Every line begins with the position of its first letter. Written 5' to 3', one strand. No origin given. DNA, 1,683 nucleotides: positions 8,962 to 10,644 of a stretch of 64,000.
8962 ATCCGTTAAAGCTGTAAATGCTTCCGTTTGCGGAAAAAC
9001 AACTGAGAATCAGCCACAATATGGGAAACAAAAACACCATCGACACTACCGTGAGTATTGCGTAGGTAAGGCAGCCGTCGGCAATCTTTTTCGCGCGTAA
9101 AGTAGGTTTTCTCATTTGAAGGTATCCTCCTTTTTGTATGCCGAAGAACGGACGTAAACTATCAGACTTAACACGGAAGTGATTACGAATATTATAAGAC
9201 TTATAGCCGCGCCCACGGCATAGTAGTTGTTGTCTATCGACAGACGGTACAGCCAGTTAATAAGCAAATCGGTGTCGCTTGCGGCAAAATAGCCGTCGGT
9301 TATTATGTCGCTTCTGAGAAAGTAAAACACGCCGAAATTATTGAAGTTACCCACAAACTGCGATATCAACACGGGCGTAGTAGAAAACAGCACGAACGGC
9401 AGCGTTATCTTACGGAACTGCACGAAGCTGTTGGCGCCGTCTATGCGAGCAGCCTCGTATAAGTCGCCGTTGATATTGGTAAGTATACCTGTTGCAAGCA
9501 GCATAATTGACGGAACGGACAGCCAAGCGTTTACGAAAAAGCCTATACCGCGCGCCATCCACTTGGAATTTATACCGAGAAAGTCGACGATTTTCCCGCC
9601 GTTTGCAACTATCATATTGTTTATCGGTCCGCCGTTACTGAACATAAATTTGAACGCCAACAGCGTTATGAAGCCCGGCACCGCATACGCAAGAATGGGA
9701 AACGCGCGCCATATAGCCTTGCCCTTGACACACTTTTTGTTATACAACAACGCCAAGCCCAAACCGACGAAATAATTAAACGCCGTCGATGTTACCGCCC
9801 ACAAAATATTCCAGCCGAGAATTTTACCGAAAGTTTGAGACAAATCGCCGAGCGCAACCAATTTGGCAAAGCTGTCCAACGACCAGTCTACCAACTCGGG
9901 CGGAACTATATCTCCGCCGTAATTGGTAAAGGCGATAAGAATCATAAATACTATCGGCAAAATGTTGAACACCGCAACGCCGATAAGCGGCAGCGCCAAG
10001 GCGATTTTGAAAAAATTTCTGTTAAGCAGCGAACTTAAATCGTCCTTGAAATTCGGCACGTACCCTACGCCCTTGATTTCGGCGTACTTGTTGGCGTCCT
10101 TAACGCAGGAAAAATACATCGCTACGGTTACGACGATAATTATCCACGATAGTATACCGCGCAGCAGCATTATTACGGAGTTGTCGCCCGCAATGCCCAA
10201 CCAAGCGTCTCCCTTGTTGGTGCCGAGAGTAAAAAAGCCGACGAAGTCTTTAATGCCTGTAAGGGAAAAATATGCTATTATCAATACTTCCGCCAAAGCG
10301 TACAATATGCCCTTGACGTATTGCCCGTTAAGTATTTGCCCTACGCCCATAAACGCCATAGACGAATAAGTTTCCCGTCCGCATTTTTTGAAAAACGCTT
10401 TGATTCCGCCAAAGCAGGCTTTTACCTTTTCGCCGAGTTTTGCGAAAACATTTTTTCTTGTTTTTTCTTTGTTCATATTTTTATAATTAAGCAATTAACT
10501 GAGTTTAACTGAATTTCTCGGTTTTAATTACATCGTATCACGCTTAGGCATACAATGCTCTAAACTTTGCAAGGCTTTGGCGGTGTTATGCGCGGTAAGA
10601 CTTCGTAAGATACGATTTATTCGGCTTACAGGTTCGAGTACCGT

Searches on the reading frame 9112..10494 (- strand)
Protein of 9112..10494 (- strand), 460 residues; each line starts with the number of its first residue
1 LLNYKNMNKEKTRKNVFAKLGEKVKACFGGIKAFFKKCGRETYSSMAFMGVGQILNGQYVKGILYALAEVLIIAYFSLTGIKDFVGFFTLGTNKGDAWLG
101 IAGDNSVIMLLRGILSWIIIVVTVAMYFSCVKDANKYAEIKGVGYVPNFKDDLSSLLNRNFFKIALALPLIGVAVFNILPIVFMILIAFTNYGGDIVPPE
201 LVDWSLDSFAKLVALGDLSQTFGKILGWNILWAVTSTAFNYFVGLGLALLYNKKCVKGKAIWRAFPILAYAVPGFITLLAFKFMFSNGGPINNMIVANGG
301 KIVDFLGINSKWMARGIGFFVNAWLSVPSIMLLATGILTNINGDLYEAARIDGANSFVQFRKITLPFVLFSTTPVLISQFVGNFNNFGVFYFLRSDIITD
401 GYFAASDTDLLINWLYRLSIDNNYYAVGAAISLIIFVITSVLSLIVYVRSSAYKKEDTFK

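Call 4: search_protein_families(library=pfam, proteins=[window:9112-10494:-], max_evalue=1)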
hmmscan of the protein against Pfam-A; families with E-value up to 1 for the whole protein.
window:9112-10494:- (460 aa): 2 families
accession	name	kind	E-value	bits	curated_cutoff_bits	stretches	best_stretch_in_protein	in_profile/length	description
PF00528.27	BPD_transp_1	-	2.1e-09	37.8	26.4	1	243-445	4-174/184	Binding-protein-dependent transport system inner membrane component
PF16296.10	TM_PBP2_N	-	0.019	15.4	31.4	1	174-193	4-23/83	N-terminal of TM subunit in PBP-dependent ABC transporters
